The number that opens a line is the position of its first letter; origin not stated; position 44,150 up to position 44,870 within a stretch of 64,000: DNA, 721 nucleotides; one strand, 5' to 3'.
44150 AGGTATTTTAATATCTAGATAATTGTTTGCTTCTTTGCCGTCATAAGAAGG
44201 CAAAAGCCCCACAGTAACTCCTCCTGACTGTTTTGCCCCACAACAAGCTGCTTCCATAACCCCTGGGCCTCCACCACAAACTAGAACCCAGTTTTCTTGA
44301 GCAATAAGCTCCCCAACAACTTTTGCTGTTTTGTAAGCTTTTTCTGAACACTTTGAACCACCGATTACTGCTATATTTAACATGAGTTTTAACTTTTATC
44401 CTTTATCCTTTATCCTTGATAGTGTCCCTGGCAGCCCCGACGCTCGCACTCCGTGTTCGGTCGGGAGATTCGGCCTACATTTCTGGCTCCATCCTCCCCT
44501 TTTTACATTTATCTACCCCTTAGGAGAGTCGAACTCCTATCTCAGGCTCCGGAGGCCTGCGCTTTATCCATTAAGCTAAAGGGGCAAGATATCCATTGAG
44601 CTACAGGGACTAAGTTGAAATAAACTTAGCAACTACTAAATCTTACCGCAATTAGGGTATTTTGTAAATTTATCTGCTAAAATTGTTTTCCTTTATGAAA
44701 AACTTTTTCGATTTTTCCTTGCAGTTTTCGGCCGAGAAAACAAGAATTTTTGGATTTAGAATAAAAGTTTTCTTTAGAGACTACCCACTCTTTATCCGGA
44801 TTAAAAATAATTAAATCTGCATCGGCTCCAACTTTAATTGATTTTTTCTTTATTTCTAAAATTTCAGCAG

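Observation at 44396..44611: GC-rich (~65%) 90-nt island, (TTATCCT)x3 tandem repeat and a tandem degenerate tRNA 5' fragment around tRNA-Arg(CCG)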

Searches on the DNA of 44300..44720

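Call 4: search_rna_families(source=window, start=44300, end=44720, threshold=evalue, max_evalue=10, show_alignments=6)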
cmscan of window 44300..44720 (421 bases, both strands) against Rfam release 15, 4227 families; matches with E-value up to 10: 2.
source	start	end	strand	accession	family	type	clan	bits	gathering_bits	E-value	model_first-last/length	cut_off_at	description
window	44514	44585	-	RF00005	tRNA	Gene; tRNA;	CL00001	68.2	29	6.3e-15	1-71/71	no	tRNA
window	44638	44709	+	RF02181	ST7-AS2_1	Gene; lncRNA;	-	16.4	80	0.61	1-72/72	no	ST7 antisense RNA 2 conserved region 1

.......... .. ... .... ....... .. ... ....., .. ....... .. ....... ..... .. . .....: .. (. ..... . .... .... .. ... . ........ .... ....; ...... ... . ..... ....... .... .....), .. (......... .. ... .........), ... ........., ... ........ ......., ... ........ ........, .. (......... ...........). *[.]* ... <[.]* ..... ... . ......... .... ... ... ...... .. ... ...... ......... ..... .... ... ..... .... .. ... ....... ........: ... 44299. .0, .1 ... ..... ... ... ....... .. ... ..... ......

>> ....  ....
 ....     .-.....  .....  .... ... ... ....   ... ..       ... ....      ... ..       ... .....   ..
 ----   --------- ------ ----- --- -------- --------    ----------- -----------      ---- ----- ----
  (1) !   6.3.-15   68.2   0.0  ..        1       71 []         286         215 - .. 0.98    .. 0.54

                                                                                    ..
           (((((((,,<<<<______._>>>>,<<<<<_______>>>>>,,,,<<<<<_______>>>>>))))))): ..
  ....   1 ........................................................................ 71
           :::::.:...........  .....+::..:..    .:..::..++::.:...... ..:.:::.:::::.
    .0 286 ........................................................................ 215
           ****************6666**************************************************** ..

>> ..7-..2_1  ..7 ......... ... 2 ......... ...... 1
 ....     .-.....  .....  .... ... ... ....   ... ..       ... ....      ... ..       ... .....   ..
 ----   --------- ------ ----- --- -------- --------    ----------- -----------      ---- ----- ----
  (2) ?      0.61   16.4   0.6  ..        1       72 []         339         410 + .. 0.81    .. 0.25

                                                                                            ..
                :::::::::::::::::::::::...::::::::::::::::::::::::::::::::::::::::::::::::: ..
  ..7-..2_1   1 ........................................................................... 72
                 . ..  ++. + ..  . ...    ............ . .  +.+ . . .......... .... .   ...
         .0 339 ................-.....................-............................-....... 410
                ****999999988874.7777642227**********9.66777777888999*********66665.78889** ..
